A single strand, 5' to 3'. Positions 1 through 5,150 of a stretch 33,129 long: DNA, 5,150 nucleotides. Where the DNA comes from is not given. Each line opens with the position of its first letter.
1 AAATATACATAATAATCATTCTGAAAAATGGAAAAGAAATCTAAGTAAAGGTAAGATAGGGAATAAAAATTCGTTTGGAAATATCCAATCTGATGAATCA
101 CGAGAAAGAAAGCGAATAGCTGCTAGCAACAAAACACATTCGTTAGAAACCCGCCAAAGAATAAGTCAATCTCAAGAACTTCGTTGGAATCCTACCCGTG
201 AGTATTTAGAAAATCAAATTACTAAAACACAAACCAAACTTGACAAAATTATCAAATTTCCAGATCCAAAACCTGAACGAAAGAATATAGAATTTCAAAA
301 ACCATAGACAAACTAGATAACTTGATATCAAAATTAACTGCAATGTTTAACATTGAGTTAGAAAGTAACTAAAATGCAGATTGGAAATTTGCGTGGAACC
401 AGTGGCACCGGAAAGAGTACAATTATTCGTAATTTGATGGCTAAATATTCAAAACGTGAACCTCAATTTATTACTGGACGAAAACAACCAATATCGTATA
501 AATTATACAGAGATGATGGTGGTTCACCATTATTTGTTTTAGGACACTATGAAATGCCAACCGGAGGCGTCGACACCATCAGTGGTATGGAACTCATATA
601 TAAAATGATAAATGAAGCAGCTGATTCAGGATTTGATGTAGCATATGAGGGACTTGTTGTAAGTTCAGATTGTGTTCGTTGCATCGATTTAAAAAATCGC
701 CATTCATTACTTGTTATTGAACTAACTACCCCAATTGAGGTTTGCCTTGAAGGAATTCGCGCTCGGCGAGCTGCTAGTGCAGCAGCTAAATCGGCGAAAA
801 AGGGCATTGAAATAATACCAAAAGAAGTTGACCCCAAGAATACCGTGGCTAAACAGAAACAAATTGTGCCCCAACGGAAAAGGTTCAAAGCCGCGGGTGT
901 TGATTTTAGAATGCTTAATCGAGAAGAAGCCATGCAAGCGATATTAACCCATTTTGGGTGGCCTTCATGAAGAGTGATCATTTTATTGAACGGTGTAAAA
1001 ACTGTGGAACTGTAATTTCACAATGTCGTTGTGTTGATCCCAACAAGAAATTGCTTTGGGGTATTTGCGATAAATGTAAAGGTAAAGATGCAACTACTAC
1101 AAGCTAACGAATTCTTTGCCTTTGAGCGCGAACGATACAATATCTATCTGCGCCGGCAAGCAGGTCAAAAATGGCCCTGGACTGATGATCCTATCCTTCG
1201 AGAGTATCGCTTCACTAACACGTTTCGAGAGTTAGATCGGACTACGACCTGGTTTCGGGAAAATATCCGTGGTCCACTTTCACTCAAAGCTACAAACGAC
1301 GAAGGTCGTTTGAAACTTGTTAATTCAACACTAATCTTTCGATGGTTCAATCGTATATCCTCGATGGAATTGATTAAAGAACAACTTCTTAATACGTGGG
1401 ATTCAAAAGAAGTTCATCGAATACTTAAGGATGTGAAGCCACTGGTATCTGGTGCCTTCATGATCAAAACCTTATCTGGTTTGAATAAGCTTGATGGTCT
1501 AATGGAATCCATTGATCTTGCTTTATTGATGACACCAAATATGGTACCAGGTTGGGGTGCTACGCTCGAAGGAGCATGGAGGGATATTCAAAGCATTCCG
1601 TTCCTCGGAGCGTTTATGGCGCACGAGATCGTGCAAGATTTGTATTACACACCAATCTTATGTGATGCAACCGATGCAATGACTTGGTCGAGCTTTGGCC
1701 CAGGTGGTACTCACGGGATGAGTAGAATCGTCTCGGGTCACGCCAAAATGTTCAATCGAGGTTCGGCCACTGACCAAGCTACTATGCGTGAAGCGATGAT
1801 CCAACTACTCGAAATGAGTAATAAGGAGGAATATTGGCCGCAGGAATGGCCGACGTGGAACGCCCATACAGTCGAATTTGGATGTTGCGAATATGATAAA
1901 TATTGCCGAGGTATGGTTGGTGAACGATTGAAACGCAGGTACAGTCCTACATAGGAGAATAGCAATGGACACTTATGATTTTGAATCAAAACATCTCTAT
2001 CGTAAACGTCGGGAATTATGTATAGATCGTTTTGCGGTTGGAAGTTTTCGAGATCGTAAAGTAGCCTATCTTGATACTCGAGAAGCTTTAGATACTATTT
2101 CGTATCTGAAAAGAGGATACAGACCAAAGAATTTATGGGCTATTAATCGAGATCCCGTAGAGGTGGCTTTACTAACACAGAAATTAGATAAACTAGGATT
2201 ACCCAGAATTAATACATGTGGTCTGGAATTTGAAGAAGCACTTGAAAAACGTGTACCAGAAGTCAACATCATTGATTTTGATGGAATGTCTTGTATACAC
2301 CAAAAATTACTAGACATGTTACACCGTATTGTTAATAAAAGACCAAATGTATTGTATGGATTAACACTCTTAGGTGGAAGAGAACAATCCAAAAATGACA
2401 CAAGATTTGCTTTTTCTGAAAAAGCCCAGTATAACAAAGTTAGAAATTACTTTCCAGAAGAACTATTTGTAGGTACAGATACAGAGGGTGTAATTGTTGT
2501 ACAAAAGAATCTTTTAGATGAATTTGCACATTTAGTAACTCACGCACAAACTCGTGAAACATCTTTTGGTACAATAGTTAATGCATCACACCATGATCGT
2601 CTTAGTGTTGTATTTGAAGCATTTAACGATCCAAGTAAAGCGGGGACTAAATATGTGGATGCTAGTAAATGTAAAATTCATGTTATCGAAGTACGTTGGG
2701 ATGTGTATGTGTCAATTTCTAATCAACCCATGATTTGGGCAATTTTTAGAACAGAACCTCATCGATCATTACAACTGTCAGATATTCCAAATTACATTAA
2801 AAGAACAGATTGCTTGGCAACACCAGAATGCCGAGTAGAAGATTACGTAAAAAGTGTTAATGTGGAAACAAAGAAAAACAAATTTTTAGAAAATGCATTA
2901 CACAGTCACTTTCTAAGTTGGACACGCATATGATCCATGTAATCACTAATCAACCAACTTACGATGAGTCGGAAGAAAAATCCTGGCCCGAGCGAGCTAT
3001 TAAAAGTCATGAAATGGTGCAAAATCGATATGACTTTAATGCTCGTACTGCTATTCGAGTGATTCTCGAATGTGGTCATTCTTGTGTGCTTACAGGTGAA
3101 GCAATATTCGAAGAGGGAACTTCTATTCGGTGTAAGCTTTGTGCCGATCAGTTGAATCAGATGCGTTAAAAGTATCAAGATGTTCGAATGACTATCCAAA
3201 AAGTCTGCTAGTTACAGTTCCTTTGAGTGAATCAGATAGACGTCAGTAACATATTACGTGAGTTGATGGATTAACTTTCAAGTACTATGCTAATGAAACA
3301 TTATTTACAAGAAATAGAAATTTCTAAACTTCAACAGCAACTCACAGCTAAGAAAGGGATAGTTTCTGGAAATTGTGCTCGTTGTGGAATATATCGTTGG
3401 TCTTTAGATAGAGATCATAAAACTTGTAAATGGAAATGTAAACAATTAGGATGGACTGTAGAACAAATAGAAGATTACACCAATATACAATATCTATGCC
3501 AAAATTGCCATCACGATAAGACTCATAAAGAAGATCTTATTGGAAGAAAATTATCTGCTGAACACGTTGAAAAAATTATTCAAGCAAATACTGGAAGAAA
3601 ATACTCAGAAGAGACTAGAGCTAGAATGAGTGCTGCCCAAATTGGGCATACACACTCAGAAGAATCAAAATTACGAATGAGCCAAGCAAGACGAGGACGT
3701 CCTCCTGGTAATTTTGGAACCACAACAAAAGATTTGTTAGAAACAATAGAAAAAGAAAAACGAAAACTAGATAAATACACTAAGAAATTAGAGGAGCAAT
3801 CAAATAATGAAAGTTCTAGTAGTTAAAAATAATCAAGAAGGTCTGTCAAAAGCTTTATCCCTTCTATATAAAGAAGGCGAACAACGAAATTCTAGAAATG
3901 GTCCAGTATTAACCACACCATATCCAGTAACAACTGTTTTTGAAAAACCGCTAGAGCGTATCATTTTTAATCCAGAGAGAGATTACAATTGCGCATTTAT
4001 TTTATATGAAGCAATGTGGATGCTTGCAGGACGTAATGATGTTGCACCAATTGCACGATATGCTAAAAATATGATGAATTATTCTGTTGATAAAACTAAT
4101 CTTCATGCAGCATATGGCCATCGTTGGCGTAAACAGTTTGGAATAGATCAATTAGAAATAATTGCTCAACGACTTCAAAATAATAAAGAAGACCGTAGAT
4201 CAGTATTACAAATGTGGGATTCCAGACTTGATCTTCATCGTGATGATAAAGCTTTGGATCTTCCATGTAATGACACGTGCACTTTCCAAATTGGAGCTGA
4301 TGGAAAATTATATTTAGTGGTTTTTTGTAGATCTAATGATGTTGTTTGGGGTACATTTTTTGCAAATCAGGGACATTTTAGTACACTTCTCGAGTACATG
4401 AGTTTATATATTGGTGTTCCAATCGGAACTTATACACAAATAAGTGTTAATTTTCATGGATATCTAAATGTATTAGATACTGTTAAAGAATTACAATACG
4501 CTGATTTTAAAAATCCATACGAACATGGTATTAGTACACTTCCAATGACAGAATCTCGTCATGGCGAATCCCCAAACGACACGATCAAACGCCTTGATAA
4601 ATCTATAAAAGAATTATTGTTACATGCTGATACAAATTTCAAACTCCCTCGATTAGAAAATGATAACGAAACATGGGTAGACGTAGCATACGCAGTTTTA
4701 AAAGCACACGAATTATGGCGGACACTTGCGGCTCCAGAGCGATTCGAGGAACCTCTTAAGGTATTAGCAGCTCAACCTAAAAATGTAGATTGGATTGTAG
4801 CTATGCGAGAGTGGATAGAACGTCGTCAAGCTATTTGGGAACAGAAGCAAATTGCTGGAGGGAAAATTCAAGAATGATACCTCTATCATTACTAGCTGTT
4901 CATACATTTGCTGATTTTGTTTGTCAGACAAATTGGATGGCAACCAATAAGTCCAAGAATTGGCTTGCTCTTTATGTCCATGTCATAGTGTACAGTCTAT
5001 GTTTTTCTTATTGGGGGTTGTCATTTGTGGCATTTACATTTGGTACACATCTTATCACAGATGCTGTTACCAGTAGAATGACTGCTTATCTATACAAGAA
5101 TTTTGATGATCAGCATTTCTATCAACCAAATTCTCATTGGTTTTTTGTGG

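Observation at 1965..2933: Orphan 322-aa ORF inside the hypermodification cluster: candidate tailoring enzyme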

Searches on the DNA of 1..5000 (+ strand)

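Call 5: search_dna_similar(query=window:1-5000:+, collection=phages, mode=near, max_rows=20)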
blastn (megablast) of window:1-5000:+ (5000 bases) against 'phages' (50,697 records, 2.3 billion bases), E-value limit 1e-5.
No match.
